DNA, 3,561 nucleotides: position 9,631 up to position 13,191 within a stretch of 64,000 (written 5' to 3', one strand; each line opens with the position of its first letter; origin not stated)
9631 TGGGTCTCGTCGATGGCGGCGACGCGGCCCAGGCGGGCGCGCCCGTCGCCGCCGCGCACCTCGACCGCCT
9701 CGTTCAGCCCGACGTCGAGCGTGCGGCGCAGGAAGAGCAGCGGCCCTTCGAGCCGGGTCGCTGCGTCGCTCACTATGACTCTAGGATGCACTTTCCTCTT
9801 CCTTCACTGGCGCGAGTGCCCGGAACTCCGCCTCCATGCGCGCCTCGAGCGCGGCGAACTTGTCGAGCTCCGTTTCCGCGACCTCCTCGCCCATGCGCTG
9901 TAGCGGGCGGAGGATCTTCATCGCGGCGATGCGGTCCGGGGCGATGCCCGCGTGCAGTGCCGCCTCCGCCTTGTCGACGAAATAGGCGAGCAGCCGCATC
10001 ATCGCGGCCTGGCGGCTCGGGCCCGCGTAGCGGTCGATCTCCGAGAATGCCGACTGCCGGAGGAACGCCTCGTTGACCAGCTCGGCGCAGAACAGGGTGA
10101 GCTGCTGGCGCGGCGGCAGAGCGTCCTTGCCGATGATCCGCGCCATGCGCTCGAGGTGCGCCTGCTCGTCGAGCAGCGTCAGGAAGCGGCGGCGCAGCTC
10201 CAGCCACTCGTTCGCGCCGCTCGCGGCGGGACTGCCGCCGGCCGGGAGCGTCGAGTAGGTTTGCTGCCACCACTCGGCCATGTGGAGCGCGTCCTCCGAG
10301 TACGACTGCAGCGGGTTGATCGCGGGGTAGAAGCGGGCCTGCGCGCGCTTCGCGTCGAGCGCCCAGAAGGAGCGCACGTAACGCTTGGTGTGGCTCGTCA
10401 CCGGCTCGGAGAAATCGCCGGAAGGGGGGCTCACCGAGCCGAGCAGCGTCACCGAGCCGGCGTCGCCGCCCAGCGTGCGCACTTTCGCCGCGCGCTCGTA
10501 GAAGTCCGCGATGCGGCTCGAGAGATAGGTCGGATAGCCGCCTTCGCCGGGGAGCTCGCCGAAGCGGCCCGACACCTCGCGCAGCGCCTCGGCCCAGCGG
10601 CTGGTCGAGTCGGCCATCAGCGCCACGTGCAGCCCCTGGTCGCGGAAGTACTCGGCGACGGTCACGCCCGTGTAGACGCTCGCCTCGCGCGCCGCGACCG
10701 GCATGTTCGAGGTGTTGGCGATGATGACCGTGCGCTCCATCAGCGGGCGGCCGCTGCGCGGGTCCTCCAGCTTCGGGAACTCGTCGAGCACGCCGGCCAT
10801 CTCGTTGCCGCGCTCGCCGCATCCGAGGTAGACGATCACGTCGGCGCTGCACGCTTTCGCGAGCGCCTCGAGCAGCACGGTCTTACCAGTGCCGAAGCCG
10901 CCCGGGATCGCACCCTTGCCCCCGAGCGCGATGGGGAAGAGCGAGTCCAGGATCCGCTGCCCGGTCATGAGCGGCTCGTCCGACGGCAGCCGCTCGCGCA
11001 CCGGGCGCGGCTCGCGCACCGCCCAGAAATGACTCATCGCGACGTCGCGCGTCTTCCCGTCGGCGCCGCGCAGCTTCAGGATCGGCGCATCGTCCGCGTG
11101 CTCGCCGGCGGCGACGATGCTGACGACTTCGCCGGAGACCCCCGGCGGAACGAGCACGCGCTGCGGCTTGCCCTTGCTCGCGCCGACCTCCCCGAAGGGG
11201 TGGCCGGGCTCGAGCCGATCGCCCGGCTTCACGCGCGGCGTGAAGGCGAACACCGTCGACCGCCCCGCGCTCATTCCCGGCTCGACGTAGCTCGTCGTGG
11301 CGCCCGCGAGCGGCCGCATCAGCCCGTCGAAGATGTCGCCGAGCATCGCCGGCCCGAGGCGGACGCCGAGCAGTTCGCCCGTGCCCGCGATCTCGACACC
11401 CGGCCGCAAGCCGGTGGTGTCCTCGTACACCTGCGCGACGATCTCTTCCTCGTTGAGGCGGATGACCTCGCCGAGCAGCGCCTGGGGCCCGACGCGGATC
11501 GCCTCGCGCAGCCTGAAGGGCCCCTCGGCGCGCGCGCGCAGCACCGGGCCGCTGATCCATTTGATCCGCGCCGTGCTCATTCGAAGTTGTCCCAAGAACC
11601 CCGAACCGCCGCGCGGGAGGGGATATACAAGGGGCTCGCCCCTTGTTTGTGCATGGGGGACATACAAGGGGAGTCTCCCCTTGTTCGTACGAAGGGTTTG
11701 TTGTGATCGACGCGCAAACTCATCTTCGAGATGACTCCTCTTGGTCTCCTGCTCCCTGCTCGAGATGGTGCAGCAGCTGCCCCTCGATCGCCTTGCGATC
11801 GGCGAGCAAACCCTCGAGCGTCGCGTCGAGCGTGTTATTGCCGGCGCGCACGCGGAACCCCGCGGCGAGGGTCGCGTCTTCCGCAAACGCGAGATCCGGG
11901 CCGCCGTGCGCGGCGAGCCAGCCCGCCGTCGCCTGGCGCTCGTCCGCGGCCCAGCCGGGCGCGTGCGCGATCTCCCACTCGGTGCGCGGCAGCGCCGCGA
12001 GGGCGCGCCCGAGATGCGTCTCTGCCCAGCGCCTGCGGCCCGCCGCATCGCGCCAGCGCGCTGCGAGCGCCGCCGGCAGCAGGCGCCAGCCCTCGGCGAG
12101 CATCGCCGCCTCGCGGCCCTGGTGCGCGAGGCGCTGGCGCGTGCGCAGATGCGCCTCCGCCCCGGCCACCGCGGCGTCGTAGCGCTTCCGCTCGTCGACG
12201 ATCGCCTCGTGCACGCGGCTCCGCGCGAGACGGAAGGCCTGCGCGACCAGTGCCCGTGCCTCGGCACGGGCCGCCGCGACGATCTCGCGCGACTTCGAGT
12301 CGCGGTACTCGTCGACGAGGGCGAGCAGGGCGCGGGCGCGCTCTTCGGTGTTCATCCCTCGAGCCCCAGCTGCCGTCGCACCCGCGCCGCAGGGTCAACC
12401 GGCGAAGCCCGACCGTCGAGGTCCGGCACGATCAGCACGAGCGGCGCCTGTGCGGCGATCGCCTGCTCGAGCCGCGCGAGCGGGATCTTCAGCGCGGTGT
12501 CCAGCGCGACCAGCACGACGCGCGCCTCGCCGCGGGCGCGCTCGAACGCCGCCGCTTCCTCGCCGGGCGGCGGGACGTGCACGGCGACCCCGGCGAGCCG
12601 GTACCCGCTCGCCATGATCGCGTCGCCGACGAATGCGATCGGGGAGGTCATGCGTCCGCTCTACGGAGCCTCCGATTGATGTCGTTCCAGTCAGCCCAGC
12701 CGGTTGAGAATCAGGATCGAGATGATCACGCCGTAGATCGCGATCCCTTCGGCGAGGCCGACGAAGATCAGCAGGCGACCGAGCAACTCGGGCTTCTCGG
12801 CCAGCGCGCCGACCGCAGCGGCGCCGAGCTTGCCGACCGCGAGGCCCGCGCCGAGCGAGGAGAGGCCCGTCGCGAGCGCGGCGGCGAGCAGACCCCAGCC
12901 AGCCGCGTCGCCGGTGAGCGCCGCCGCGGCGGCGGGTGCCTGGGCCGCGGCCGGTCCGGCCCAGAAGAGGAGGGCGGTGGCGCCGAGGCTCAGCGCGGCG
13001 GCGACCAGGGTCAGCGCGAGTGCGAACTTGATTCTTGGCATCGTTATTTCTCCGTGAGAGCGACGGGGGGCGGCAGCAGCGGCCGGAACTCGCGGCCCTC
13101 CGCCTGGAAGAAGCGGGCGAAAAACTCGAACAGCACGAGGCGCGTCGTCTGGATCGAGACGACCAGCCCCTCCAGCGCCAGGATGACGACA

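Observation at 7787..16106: Complete V/A-type ATPase operon in a proteobacterial genome, sandwiched between two NapC/NirT-based cytochrome modules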

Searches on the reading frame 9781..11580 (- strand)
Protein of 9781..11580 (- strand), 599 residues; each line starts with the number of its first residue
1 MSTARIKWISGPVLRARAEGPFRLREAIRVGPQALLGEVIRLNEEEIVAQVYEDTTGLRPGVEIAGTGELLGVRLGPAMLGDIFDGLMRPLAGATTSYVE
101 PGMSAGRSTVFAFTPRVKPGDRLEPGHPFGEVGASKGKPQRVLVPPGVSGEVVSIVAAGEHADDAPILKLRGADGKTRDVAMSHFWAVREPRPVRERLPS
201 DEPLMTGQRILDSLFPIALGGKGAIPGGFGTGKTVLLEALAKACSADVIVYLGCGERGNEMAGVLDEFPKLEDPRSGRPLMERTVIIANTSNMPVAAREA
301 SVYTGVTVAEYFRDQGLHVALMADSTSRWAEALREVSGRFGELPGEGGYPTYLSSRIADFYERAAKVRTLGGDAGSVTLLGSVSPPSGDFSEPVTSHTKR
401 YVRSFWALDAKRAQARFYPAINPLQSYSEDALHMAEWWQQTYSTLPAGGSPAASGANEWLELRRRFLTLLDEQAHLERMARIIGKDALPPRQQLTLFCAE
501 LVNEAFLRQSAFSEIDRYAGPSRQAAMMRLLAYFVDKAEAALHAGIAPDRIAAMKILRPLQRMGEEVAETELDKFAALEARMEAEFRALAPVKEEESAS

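Call 7: search_protein_families(library=pfam, proteins=[window:9781-11580:-], max_evalue=0.01)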
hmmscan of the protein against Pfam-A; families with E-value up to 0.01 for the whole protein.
window:9781-11580:- (599 aa): 4 families
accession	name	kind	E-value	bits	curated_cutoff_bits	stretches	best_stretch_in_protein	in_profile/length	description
PF00006.31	ATP-synt_ab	-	2e-71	240.5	29.5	1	207-428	1-213/213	ATP synthase alpha/beta family, nucleotide-binding domain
PF22919.1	ATP-synt_VA_C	-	1.2e-15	57.8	24.7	1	457-545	10-95/101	C-terminal domain of V and A type ATP synthase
PF16886.11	ATP-synt_ab_Xtn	-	9.2e-15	54.6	25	1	107-189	6-88/88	ATPsynthase alpha/beta subunit barrel-sandwich domain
PF02874.29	ATP-synt_ab_N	-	4.4e-09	37.2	20.9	1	9-68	4-69/69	ATP synthase alpha/beta family, beta-barrel domain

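Call 8: search_protein_families(library=ncbifam, proteins=[window:9781-11580:-], max_evalue=0.01)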
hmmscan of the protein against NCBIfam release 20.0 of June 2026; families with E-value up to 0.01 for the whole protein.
window:9781-11580:- (599 aa): 32 families (the best 25 are shown)
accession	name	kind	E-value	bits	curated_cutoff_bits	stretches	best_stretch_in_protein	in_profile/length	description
NF003220.0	PRK04192.1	subfamily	1.9e-209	696.8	470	1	2-590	3-584/588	V-type ATP synthase subunit A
TIGR01043.1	ATP_syn_A_arch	equivalog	9.5e-200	664.9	972.15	1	4-586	3-579/580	ATP synthase subunit A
NF011287.0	PRK14698.1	equivalog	1.8e-166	555.9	1238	2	234-587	670-1009/1017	V-type ATP synthase subunit A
TIGR01042.1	V-ATPase_V1_A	equivalog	1e-157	526.3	779.9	1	5-587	4-584/591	V-type ATPase subunit A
TIGR02546.1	III_secr_ATP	equivalog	1.2e-49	169.2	604.75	2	186-429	112-343/423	type III secretion system ATPase SctN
TIGR01026.1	fliI_yscN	subfamily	1.5e-49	169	379.5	2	191-429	135-360/440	FliI/YscN family ATPase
TIGR03496.1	FliI_clade1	equivalog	9.3e-47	159.7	619.1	2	181-434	98-341/414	flagellar protein export ATPase FliI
TIGR03498.1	FliI_clade3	equivalog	1.4e-45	155.7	587.45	2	183-434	102-344/418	flagellar protein export ATPase FliI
TIGR03497.1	FliI_clade2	equivalog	2.9e-44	151.7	629.8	2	189-428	106-333/413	flagellar protein export ATPase FliI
NF005295.0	PRK06820.1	equivalog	7.7e-43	147.1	690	2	189-424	133-355/440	EscN/YscN/HrcN family type III secretion system ATPase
NF005391.0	PRK06936.1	equivalog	1.7e-39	135.9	657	2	190-429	133-359/439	type III secretion system ATPase SctN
NF005765.0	PRK07594.1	equivalog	3.1e-38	131.6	715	2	178-428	115-351/433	EscN/YscN/HrcN family type III secretion system ATPase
NF006012.0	PRK08149.1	equivalog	1.1e-36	126.8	594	1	177-430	111-352/431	type III secretion system ATPase SctN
NF006575.0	PRK09099.1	subfamily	2.3e-33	115.6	706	1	187-428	133-361/443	type III secretion system ATPase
TIGR03305.1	alt_F1F0_F1_bet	exception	3.6e-33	115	752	1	187-429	105-339/449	alternate F1F0 ATPase, F1 subunit beta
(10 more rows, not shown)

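Call 13: find_related_loci(query=window:9781-11580:-, collection=genome_contigs, flank=10000)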
Query window:9781-11580:- (599 aa) in genome_contigs; peptide patterns used: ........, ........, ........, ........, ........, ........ (x = any residue, [..] = any of these).
600 stretches matched a pattern (row limit reached: there are more); 598 encode a relative of the query (tblastn E <= 1e-3); the best 80 are kept; 80 distinct loci.
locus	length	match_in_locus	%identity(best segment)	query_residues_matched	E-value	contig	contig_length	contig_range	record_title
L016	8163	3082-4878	91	1-599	0e+0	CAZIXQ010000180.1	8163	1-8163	MAG TPA_asm: uncultured Enterobacteriaceae bacterium isolate binchicken_co107_467 genome assembly, contig: NODE_18981_le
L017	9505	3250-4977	69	1-589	0e+0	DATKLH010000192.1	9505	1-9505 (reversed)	MAG TPA_asm: Casimicrobiaceae bacterium isolate SMAG_U14680 k141_1664782, whole genome shotgun sequence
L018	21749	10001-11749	67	4-599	0e+0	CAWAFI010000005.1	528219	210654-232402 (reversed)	MAG: uncultured beta proteobacterium isolate MFD02809.bin.1.58 genome assembly, contig: contig_149, whole genome shotgun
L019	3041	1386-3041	69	1-565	0e+0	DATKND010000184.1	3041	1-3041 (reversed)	MAG TPA_asm: Myxococcota bacterium isolate SMAG_U14728 k141_5760039, whole genome shotgun sequence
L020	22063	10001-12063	63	1-599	0e+0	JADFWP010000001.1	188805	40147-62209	MAG: Magnetococcales bacterium isolate nARSLQbin1 nARSLQ_bin1_NODE_1_length_188805_cov_24.049298, whole genome shotgun s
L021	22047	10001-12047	62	1-595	0e+0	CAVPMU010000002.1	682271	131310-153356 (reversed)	MAG: uncultured Gammaproteobacteria bacterium isolate MFD10097.bin.1.35 genome assembly, contig: contig_1233, whole geno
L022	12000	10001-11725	63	1-589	0e+0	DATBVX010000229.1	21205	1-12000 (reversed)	MAG TPA_asm: Steroidobacteraceae bacterium isolate SMAG_U7526 k141_63322, whole genome shotgun sequence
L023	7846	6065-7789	61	1-589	0e+0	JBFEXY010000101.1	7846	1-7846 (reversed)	MAG: Woeseiaceae bacterium isolate Mix_mud09.2021.07.33 k141_1023016_length_7846_cov_35.1232, whole genome shotgun seque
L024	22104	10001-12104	59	6-589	0e+0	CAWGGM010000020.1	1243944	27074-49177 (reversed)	MAG: uncultured proteobacterium isolate MFD02923.bin.1.35 genome assembly, contig: contig_6700, whole genome shotgun seq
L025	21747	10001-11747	74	1-594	0e+0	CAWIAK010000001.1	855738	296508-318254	MAG: uncultured beta proteobacterium isolate MFD02159.bin.2.100 genome assembly, contig: contig_10844, whole genome shot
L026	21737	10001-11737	49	4-589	0e+0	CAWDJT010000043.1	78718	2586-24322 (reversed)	MAG: uncultured delta proteobacterium isolate MFD00709.bin.2.118 genome assembly, contig: contig_41997, whole genome sho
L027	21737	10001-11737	48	5-589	0e+0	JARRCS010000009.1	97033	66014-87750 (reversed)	MAG: Halanaerobiales bacterium isolate DJKA113_NP-J24_bin.46 scaffold_46, whole genome shotgun sequence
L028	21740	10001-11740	48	2-589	0e+0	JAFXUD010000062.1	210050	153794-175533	MAG: Victivallales bacterium isolate RGIG6748 Sheep_Rumen-3__c1054580, whole genome shotgun sequence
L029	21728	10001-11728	58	1-590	0e+0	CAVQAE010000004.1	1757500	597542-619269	MAG: uncultured Gammaproteobacteria bacterium isolate MFD09286.bin.1.248 genome assembly, contig: contig_35028, whole ge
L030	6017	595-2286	50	3-580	7e-177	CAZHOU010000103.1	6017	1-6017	MAG TPA_asm: uncultured Zetaproteobacteria bacterium isolate binchicken_co64_2 genome assembly, contig: NODE_9048_length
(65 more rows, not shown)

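Call 41: search_protein_families(library=pfam, proteins=[L018:15552-17360:+, L018:15280-15537:+, L021:13724-15220:+], max_evalue=0.001)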
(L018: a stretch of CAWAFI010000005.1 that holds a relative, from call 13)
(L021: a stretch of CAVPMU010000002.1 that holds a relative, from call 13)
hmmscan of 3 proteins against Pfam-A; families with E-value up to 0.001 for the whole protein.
L018:15552-17360:+ (602 aa): 5 families
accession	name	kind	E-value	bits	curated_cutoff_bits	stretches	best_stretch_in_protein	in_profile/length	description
PF02421.24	FeoB_N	-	3.2e-45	153.9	27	1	10-161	2-153/156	Ferrous iron transport protein B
PF07670.19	Gate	-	7.7e-30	103.9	29.6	2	290-380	3-100/104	Nucleoside recognition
PF01926.29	MMR_HSR1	-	3.6e-21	75.8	21.9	1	10-121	1-112/113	50S ribosome-binding GTPase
PF07664.17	FeoB_C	-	7.1e-12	45.3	26.6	1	394-442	1-52/54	Ferrous iron transport protein B C terminus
PF00009.33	GTP_EFTU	-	0.0001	22.4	26.5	0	7-168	2-186/188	Elongation factor Tu GTP binding domain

L018:15280-15537:+ (85 aa): 1 family
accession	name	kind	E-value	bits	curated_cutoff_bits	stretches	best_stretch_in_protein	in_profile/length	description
PF04023.20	FeoA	-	7.8e-16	58.3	23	1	4-72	2-71/74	FeoA domain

L021:13724-15220:+ (498 aa): 5 families
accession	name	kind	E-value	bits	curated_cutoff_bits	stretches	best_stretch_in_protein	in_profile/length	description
PF11066.14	DUF2867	-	1.1e-17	65.1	27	1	335-468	14-140/142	Protein of unknown function (DUF2867)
PF13460.12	NAD_binding_10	-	1.7e-17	64.3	27.2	1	13-116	1-99/184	NAD(P)H-binding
PF05368.20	NmrA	-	1.2e-16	61.6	27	1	10-113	6-105/298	NmrA-like family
PF01370.27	Epimerase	-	1e-09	38.6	20.9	1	10-115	2-115/240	NAD dependent epimerase/dehydratase family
PF01073.25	3Beta_HSD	-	0.00011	21.8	22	1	10-113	1-114/280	3-beta hydroxysteroid dehydrogenase/isomerase family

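Call 64: search_protein_families(library=pfam, proteins=[L025:2551-4350:-], max_evalue=0.001)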
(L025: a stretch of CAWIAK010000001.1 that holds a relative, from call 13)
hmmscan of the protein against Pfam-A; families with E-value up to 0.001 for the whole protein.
L025:2551-4350:- (599 aa): 1 family
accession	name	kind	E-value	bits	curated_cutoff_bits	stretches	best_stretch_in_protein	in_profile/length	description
PF00374.24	NiFeSe_Hases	-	6.7e-234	777.9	25.8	1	55-584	1-508/508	Nickel-dependent hydrogenase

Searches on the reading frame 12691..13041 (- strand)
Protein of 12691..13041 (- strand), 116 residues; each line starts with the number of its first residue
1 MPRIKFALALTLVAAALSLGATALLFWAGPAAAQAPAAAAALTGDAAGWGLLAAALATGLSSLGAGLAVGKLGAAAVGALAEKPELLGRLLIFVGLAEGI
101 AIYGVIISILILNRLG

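Call 7: search_protein_families(library=pfam, proteins=[window:12691-13041:-], max_evalue=0.01)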
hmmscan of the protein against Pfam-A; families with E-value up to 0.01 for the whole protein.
window:12691-13041:- (116 aa): 1 family
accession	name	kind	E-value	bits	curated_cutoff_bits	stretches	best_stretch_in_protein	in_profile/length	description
PF00137.26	ATP-synt_C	-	6.4e-18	65.2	24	1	52-111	1-60/60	ATP synthase subunit C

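Call 8: search_protein_families(library=ncbifam, proteins=[window:12691-13041:-], max_evalue=0.01)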
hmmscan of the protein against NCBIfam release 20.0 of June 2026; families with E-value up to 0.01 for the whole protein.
window:12691-13041:- (116 aa): 15 families
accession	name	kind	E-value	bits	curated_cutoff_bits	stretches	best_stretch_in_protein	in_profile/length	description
NF004888.0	PRK06251.1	equivalog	3.4e-16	59.2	101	1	31-112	21-98/102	V-type ATP synthase subunit K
NF004913.0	PRK06271.1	equivalog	9.1e-10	38.2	211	1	52-112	10-70/220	V-type ATP synthase subunit K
NF005124.0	PRK06558.1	equivalog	4.1e-09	36.4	127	1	48-115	15-82/159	V-type ATP synthase subunit K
NF011483.0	PRK14893.1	equivalog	1e-08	35.4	188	1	52-112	13-73/162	V-type ATP synthase subunit K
NF005363.0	PRK06876.1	equivalog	4.3e-07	29.7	71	1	49-113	7-75/80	F0F1 ATP synthase subunit C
NF009998.0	PRK13468.1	equivalog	7.8e-07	29.3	116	1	51-112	12-77/88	F0F1 ATP synthase subunit C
NF009999.0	PRK13471.1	equivalog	1.5e-06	28.3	124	1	51-112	17-82/85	F0F1 ATP synthase subunit C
NF005608.0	PRK07354.1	equivalog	2e-06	28.3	128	1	51-112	10-75/81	F0F1 ATP synthase subunit C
NF006219.0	PRK08344.1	equivalog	5.9e-06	26.2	108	1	52-112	9-69/161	V-type ATP synthase subunit K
NF005174.0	PRK06649.1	equivalog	6.3e-05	23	127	1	46-110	76-140/143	V-type ATP synthase subunit K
TIGR03322.1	alt_F1F0_F0_C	exception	0.00012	22.6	130.85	1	51-112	11-76/86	alternate F1F0 ATPase, F0 subunit C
TIGR01100.1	V_ATP_synt_C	equivalog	0.0003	21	61.45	0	83-115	36-68/108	V-type ATPase subunit C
TIGR01260.1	ATP_synt_c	equivalog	0.0003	20.8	43.95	1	62-112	2-56/58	ATP synthase F0 subunit C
NF007200.0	PRK09621.1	equivalog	0.0018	18.2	108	1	47-111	76-140/141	ATP synthase subunit C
NF005900.0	PRK07874.1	equivalog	0.006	16.8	114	0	54-107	19-76/80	ATP synthase F0 subunit C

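Call 45: search_solved_structures(query=window:12691-13041:-, max_evalue=0.01, show_alignments=3)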
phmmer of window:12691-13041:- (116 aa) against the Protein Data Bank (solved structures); distinct sequences matched with E-value up to 0.01: 37.
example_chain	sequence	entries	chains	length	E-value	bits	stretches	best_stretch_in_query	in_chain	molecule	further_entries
36qu_g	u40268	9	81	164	1.5e-13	54.4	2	48-116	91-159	V-type proton ATPase subunit c1 | V-type proton ATPase subunit c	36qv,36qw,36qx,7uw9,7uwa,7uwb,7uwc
9bra_b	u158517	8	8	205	4.9e-12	49.5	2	30-114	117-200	V-type proton ATPase 21 kDa proteolipid subunit c''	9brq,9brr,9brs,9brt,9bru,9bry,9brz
8xli_b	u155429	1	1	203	6.1e-12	49.2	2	30-114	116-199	ATPase, H+ transporting, V0 subunit B (Predicted), isoform CRA_a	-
6vq6_b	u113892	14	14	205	6.2e-12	49.2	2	30-114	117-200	ATPase, H+ transporting, V0 subunit B (Predicted), isoform CRA_a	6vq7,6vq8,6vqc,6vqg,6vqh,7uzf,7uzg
6xbw_b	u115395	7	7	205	6.3e-12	49.2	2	30-114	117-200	V-type proton ATPase 21 kDa proteolipid subunit | V-type proton ATPase 21 kDa proteolipid subunit isoform 1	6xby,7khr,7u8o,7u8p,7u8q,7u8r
2bl2_A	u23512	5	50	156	6.5e-12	49.1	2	48-112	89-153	V-TYPE SODIUM ATP SYNTHASE SUBUNIT K | V-Type Sodium ATPase Subunit K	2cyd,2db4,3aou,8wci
6vq6_g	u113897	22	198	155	7.6e-12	48.9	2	52-111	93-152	V-type proton ATPase 16 kDa proteolipid subunit | V-type proton ATPase 16 kDa proteolipid subunit c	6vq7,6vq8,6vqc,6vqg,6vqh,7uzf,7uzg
6wlw_0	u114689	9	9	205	9.4e-12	48.6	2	30-114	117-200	V-type proton ATPase 21 kDa proteolipid subunit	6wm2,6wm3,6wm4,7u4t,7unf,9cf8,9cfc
8xli_g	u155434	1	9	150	1.1e-11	48.4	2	52-111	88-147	V-type proton ATPase 16 kDa proteolipid subunit c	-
7u8o_g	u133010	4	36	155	1.6e-11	47.9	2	52-111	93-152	V-type proton ATPase proteolipid subunit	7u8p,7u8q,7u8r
6m0r_E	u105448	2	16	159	2.4e-11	47.3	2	48-114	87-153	V-type proton ATPase subunit c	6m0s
3j9t_Y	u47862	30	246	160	2.5e-11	47.2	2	48-114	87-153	V-type proton ATPase subunit c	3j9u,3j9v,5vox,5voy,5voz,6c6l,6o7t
6xbw_c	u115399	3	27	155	2.6e-11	47.2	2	52-111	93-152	V-type proton ATPase 16 kDa proteolipid subunit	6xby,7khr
5tj5_E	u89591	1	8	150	4.3e-11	46.5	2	48-114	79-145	V-type proton ATPase subunit c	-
6wlw_1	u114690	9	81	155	7.8e-11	45.7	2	52-111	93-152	V-type proton ATPase 16 kDa proteolipid subunit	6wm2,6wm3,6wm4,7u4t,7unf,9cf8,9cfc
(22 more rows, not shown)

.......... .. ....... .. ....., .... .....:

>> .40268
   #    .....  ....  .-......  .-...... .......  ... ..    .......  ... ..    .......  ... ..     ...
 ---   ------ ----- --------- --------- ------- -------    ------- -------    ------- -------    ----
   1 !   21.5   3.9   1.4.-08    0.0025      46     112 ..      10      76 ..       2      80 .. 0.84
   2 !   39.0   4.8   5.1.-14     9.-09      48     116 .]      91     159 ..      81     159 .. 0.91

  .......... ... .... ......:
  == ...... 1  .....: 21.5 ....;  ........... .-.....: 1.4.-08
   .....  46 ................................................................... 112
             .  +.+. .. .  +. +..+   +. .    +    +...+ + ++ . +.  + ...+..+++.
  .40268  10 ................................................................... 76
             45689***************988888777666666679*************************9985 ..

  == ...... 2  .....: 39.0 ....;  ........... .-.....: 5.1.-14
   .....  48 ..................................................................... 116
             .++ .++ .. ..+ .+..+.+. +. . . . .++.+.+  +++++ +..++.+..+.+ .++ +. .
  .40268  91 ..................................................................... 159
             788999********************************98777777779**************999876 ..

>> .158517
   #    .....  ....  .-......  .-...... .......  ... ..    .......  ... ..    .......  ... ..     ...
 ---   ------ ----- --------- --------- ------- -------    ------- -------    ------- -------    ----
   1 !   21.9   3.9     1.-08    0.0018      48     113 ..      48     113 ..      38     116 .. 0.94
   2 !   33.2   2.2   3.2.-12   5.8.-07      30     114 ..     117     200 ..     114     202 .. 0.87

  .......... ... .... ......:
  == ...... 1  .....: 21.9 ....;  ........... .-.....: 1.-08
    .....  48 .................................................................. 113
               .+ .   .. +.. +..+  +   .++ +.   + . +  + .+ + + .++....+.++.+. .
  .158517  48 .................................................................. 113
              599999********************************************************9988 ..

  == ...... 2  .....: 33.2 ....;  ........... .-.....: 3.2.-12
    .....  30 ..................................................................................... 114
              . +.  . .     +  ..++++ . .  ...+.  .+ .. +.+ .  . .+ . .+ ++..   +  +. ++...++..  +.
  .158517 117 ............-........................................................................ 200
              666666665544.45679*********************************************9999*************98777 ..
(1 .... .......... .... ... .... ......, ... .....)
